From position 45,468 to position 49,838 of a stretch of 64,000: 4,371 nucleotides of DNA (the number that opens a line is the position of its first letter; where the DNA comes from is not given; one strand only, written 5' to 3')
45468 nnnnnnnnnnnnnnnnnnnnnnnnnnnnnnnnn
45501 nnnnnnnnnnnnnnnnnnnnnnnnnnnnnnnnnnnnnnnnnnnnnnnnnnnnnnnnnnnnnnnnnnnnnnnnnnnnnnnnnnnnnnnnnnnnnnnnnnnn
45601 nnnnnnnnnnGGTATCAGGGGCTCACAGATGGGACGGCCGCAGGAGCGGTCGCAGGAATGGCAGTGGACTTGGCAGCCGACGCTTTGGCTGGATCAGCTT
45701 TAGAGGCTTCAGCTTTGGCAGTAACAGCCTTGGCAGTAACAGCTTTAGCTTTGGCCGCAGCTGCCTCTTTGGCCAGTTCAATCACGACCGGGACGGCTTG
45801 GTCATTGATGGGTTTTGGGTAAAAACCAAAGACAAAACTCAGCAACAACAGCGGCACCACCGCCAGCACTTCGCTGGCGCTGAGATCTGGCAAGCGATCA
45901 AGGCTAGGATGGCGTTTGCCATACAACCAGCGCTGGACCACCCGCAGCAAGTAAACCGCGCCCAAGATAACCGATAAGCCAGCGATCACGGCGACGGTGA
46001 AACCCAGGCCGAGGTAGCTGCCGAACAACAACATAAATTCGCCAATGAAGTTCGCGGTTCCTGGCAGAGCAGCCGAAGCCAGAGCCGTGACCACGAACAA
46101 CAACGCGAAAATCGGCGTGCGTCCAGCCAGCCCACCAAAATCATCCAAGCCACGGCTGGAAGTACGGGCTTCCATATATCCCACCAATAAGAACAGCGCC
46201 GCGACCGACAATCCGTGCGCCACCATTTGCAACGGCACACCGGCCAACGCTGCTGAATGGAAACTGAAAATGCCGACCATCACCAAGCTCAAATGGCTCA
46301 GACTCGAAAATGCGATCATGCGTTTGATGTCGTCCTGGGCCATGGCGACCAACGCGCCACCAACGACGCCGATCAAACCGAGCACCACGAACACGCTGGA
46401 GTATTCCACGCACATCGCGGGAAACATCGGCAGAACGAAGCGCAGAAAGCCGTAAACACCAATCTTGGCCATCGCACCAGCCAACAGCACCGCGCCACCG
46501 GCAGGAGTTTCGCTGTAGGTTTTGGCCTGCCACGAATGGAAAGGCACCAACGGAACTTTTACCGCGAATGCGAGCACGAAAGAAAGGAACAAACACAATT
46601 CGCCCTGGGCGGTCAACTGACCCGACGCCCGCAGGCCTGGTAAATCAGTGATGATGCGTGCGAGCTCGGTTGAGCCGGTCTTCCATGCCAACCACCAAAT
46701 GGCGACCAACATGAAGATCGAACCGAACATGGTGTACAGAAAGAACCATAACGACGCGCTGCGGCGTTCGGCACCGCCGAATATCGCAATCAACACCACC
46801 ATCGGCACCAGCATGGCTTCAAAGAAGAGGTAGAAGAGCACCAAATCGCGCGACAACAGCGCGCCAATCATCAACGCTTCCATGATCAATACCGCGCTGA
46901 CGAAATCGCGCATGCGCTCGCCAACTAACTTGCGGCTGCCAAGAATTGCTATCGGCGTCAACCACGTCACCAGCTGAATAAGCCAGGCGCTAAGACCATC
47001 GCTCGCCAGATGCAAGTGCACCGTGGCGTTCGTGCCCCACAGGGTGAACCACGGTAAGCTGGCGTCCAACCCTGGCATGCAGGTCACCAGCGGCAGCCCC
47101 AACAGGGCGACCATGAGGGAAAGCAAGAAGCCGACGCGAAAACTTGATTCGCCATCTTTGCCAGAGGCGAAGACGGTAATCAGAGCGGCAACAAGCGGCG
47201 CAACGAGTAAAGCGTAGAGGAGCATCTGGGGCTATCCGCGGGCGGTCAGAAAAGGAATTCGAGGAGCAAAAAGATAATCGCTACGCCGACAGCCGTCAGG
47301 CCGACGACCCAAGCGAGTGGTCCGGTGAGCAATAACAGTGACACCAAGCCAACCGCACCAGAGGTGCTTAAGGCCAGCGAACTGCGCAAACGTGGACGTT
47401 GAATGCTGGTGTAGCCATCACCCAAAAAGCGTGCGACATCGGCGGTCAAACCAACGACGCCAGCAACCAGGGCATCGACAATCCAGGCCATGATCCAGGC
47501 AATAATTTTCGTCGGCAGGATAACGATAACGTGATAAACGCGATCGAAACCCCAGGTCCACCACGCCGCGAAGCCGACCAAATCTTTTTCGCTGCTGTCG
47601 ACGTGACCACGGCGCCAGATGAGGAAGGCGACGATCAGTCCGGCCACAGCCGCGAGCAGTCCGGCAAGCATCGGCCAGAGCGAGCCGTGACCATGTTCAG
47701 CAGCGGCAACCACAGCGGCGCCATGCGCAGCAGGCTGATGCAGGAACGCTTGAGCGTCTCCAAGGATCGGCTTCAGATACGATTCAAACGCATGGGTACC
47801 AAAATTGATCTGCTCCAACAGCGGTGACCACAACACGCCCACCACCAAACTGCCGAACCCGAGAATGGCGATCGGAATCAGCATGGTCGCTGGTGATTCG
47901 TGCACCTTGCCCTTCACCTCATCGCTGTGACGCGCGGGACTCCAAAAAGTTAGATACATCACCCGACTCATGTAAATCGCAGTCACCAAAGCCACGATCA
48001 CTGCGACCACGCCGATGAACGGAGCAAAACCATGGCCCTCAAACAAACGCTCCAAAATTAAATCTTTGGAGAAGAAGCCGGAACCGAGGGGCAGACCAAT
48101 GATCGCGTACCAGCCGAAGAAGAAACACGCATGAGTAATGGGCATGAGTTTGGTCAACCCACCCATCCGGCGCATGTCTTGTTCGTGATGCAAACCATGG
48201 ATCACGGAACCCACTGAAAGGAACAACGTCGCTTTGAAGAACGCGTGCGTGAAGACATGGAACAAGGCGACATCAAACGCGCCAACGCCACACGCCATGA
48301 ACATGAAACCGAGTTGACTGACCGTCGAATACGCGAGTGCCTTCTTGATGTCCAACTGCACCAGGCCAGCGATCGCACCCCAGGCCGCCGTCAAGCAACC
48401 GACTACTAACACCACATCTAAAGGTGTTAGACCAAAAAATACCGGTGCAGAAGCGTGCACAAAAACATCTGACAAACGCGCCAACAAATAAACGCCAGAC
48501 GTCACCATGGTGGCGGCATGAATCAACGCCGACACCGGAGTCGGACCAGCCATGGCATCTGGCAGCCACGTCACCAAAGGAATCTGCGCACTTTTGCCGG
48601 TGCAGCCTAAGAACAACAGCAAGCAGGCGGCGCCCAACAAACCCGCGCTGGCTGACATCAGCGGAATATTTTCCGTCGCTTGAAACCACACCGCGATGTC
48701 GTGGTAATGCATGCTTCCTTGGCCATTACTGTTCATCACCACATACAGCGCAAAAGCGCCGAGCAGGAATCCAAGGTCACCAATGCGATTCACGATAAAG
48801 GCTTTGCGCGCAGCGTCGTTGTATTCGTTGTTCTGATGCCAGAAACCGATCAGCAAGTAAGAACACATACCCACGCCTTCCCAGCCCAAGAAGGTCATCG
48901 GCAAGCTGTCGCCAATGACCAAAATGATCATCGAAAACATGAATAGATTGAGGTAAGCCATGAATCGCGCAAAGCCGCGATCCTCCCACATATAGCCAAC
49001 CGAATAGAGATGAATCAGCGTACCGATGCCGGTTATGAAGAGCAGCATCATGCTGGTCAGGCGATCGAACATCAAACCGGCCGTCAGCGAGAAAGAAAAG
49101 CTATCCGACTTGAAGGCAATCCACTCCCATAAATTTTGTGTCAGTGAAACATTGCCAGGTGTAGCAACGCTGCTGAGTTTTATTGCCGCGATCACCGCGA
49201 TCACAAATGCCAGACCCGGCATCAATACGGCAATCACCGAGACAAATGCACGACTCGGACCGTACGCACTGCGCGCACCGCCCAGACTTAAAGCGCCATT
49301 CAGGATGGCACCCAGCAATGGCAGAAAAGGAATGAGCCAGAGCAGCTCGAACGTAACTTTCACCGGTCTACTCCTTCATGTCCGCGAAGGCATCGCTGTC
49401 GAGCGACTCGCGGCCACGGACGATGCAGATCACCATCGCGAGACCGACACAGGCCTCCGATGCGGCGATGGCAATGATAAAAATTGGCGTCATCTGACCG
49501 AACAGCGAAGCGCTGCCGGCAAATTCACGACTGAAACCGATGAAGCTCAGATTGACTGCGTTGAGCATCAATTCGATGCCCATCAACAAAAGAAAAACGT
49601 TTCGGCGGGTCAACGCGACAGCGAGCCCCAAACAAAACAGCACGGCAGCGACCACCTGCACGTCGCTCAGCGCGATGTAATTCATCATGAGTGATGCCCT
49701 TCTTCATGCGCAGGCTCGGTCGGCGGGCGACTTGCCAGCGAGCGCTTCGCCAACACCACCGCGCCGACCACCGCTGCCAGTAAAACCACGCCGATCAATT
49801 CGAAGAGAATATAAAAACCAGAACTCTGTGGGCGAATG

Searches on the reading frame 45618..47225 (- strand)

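Call 24: search_protein_families(library=pfam, proteins=[window:45618-47225:-], max_evalue=0.00001)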
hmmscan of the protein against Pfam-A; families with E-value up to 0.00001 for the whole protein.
window:45618-47225:- (536 aa): 1 family
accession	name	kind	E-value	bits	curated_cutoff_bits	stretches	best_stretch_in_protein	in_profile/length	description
PF00361.26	Proton_antipo_M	-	2.6e-66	224.2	21.5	1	125-418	1-290/294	NADH:quinone oxidoreductase/Mrp antiporter, TM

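Call 46: search_protein_families(library=pfam, proteins=[window:45618-47225:-], max_evalue=10)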
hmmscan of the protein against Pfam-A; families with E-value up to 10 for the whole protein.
window:45618-47225:- (536 aa): 2 families
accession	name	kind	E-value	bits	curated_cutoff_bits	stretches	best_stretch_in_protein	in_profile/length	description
PF00361.26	Proton_antipo_M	-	2.6e-66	224.2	21.5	1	125-418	1-290/294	NADH:quinone oxidoreductase/Mrp antiporter, TM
PF01059.23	Oxidored_q5_N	-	0.0015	19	22.7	1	67-120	51-108/110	NADH-ubiquinone oxidoreductase chain 4, amino terminus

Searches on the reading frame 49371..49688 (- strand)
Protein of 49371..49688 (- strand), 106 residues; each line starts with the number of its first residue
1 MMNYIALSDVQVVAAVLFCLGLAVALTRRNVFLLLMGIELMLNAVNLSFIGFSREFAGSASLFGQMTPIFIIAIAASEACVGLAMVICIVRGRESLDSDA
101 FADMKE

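Call 24: search_protein_families(library=pfam, proteins=[window:49371-49688:-], max_evalue=0.00001)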
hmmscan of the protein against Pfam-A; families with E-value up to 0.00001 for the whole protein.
window:49371-49688:- (106 aa): 1 family
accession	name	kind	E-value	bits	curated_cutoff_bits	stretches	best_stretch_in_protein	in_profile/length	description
PF00420.29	Oxidored_q2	-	2.9e-23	81.9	26.1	1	11-105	3-94/95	NADH-ubiquinone/plastoquinone oxidoreductase chain 4L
